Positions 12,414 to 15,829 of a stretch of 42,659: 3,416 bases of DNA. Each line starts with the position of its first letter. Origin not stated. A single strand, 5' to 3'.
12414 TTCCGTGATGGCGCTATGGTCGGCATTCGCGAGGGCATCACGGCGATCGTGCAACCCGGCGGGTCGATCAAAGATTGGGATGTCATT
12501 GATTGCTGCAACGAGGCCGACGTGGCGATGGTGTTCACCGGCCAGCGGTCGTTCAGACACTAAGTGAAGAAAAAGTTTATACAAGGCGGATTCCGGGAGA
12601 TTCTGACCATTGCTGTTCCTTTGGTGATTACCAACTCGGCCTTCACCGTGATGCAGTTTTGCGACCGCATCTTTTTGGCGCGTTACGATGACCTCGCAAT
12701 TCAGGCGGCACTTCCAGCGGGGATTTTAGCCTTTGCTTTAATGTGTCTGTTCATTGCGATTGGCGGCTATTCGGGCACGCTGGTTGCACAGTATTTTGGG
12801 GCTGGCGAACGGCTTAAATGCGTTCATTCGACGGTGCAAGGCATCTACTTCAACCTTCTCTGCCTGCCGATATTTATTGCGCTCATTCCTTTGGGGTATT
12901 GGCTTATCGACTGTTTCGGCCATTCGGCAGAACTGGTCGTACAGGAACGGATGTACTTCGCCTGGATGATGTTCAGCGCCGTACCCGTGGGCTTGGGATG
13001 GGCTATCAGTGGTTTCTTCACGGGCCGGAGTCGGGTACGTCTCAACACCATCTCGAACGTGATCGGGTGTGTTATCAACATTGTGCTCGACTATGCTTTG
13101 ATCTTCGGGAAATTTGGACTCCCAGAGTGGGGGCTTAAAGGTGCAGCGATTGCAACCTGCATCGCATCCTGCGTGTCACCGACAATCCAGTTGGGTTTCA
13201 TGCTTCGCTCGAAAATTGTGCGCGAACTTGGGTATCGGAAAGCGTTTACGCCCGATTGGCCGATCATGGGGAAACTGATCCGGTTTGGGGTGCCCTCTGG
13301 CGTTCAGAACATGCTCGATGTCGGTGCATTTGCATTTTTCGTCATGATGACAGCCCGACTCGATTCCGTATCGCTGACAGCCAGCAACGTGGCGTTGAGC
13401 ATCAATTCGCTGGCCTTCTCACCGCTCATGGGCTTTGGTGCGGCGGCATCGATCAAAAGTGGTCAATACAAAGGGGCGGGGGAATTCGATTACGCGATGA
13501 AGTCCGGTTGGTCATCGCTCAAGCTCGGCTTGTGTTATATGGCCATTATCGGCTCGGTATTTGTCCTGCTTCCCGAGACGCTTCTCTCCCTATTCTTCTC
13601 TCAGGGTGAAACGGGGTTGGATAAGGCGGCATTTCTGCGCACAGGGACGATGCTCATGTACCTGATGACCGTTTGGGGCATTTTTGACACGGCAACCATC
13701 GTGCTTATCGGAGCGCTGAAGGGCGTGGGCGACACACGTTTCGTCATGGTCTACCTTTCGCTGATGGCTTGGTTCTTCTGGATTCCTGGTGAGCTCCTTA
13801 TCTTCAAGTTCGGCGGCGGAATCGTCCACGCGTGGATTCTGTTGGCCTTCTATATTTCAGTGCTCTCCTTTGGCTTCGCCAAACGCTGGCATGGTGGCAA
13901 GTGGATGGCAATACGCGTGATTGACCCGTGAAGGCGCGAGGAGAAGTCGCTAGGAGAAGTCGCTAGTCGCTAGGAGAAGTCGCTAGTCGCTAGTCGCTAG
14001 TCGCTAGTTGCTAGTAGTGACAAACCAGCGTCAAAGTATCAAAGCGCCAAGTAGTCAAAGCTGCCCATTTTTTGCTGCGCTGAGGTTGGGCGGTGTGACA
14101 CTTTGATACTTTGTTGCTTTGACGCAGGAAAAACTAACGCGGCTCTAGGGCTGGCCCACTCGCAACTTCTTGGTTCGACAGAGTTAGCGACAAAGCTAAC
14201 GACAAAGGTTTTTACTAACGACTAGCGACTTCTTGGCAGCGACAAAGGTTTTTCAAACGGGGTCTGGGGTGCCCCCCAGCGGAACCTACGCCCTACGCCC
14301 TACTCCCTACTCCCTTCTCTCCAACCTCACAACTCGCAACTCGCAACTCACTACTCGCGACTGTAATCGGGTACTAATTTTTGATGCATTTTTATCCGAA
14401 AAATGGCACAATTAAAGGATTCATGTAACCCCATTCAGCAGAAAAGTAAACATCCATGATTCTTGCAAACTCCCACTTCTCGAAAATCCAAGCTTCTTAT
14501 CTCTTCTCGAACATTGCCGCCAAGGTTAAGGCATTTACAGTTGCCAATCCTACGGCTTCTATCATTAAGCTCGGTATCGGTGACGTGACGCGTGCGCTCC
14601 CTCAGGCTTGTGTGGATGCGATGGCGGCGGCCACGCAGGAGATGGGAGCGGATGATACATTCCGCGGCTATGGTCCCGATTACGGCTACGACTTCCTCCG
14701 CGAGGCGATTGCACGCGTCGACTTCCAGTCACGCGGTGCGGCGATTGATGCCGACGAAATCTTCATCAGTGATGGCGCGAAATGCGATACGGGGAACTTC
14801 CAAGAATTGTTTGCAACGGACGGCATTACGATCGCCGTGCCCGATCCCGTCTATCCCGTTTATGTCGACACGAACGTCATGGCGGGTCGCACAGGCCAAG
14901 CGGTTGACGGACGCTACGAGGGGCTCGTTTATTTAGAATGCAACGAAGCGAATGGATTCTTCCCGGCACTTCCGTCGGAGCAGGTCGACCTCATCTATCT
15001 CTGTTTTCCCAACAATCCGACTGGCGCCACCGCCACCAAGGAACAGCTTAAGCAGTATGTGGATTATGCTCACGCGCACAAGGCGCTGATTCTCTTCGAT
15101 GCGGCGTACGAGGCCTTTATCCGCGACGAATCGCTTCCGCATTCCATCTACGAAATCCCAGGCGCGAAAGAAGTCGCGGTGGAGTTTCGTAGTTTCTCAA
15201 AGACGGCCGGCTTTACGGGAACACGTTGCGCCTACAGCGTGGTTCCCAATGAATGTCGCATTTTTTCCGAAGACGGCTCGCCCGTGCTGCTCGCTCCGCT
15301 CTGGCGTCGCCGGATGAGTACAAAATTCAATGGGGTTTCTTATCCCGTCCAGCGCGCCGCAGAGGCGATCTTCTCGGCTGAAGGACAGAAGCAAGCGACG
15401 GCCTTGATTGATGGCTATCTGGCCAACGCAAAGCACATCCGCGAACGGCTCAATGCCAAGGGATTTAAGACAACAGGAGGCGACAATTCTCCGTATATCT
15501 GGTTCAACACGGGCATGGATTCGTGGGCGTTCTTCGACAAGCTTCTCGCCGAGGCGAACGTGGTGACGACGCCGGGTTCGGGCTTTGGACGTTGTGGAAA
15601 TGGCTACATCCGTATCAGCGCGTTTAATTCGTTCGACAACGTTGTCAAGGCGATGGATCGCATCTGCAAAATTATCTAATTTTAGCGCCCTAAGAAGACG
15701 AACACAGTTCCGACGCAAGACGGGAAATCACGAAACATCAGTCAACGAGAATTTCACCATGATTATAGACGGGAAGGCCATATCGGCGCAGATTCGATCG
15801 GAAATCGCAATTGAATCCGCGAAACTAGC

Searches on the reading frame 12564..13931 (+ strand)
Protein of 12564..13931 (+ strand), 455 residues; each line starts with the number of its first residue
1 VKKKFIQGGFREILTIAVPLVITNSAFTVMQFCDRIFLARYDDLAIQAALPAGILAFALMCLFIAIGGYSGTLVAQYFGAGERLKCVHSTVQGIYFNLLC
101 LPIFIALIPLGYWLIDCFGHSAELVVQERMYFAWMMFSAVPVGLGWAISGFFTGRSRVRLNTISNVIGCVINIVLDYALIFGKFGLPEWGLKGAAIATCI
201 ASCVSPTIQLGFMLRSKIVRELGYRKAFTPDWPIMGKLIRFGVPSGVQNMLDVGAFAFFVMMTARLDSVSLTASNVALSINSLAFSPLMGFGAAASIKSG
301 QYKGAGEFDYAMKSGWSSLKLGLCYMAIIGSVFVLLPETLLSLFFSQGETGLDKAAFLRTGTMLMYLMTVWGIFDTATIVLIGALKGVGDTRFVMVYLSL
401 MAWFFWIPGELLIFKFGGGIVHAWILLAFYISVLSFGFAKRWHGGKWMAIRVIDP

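Call 13: search_protein_families(library=pfam, proteins=[window:12564-13931:+])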
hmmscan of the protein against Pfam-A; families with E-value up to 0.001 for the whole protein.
window:12564-13931:+ (455 aa): 1 family
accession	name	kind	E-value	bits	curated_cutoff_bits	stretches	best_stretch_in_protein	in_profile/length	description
PF01554.23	MatE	-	2.1e-36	125.5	24.9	2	244-400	1-150/161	MatE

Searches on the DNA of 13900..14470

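Call 43: search_rna_families(source=window, start=13900, end=14470, threshold=evalue, max_evalue=5)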
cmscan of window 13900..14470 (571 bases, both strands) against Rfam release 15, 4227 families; matches with E-value up to 5: 3.
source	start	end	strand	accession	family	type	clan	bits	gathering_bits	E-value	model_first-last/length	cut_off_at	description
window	14390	14442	-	RF02279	TtnuCD1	Gene; snRNA; snoRNA; CD-box;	-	20.5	70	4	1-63/63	no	Tetrahymena snoRNA TtnuCD1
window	14266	14446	-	RF02272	Vax2os1_3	Gene; lncRNA;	-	16.9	50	0.46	1-199/199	no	Vax2os1 conserved region 3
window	14260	14301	+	RF03307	mir-1825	Gene; miRNA;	-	16.6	70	1.8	1-52/52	no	mir-1825 microRNA precursor family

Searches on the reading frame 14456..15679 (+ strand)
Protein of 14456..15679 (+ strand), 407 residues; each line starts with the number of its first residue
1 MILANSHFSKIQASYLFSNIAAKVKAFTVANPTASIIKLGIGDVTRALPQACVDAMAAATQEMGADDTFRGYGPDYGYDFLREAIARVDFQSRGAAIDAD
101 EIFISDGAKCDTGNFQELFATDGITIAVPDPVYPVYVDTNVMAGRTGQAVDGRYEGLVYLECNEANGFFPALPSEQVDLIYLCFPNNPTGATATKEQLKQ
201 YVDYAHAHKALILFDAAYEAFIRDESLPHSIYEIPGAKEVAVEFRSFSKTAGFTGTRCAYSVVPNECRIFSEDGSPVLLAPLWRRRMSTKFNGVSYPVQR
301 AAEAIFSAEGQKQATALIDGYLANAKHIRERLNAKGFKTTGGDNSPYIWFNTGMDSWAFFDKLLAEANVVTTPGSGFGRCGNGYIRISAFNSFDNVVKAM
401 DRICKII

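Call 13: search_protein_families(library=pfam, proteins=[window:14456-15679:+])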
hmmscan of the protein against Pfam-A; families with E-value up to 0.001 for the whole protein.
window:14456-15679:+ (407 aa): 1 family
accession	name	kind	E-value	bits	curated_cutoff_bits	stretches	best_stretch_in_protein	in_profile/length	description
PF00155.27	Aminotran_1_2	-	1.7e-39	136.5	19.7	1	36-390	3-348/361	Aminotransferase class I and II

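Call 14: find_encoding_contigs(protein=window:14456-15679:+, flank=10000, max_places=10)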
Protein window:14456-15679:+ (407 aa): 1 contig read that carries it; 1 place shown.
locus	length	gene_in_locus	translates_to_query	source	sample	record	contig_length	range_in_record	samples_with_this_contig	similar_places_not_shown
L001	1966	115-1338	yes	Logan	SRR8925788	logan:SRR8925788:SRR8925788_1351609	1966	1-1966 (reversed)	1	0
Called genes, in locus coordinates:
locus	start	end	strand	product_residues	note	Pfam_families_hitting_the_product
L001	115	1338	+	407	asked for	PF00155:Aminotran_1_2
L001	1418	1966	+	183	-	?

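Call 57: find_homologous_proteins(query=window:14456-15679:+, max_evalue=1e-80)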
Query window:14456-15679:+ (407 aa): 8000 proteins with E <= 1e-80 among 8000 candidates; the best 120 are listed.
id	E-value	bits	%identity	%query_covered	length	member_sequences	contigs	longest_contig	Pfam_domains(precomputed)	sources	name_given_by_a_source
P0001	3.1e-264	894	96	100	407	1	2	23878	PF00155.28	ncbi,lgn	-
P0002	9.6e-263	889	95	100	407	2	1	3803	PF00155.28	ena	-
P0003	2.0e-248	842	89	100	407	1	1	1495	PF00155.28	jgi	-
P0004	9.0e-248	840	90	100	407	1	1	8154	PF00155.28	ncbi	-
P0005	1.7e-236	803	84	100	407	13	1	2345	PF00155.28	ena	-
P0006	9.4e-225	764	81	100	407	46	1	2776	PF00155.28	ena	-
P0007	7.0e-221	751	78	100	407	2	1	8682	PF00155.28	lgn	-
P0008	8.2e-221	751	80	100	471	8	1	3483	PF00155.28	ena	-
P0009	1.2e-220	750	80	100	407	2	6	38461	PF00155.28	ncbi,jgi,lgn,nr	ncbi:MAG: LL-diaminopimelate aminotransferase [Lentisphaerae bacterium]|jgi:LL-diaminopimelate amino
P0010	3.0e-220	749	79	100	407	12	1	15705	PF00155.28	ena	-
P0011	7.4e-218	741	78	100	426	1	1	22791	PF00155.28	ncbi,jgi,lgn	-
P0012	2.5e-217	740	78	100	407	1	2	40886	PF00155.28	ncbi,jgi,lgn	ncbi:MAG: LL-diaminopimelate aminotransferase [Kiritimatiellia bacterium]|jgi:LL-diaminopimelate ami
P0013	1.8e-216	737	78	100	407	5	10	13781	PF00155.28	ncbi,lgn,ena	-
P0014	5.2e-215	732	77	100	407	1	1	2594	PF00155.28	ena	-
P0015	2.6e-213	726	78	100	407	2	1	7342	PF00155.28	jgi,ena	jgi:LL-diaminopimelate aminotransferase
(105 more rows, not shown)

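Call 58: find_encoding_contigs(protein=P0001, flank=10000, max_places=3)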
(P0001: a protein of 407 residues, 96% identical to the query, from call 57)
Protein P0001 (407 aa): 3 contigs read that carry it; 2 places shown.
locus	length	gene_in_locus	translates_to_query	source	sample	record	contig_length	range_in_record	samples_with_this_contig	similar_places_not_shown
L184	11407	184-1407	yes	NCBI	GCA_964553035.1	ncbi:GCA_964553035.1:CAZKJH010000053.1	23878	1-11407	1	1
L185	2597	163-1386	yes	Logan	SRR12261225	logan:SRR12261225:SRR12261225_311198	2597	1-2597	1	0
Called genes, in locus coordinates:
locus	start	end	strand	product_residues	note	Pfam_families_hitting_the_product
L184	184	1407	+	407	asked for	PF00155:Aminotran_1_2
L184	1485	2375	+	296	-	PF00763:THF_DHG_CYH, PF02882:THF_DHG_CYH_C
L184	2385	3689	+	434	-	PF00155:Aminotran_1_2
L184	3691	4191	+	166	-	-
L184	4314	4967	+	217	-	-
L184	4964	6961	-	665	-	PF00456:Transketolase_N, PF00676:E1_dh (weak), PF02779:Transket_pyr, PF22613:Transketolase_C_1, PF02780:Transketolase_C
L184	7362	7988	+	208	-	PF28178:Amuc_1102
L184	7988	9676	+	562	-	PF11104:PilM_2, PF06723:MreB_Mbl (faint), PF14450:FtsA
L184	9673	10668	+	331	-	PF28028:Amuc_1100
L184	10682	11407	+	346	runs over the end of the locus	-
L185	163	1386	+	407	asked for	PF00155:Aminotran_1_2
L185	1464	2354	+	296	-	PF00763:THF_DHG_CYH, PF02882:THF_DHG_CYH_C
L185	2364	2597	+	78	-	?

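Call 59: find_encoding_contigs(protein=P0004, flank=10000, max_places=3)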
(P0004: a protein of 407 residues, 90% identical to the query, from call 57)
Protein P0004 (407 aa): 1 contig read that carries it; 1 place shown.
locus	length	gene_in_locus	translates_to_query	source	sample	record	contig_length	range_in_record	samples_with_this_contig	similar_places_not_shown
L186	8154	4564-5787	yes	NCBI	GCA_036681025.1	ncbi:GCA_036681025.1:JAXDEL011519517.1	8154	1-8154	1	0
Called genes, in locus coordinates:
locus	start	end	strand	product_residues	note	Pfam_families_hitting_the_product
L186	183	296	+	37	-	-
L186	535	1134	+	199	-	-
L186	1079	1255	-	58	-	-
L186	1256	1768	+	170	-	-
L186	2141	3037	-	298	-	PF02535:Zip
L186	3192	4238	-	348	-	PF13593:SBF_like (weak), PF01758:SBF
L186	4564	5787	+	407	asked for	PF00155:Aminotran_1_2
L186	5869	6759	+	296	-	PF00763:THF_DHG_CYH, PF02882:THF_DHG_CYH_C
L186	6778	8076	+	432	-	PF00155:Aminotran_1_2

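Call 60: find_encoding_contigs(protein=P0002, flank=10000, max_places=3)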
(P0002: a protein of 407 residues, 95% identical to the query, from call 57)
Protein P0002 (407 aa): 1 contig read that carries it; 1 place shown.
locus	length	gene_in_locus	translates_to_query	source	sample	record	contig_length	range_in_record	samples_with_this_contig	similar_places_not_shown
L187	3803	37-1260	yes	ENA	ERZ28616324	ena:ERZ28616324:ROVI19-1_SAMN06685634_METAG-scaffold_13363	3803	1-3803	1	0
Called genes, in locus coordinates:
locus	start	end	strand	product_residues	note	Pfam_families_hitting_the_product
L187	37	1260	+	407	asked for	PF00155:Aminotran_1_2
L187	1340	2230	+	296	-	PF00763:THF_DHG_CYH, PF02882:THF_DHG_CYH_C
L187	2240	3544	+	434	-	PF00155:Aminotran_1_2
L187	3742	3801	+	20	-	?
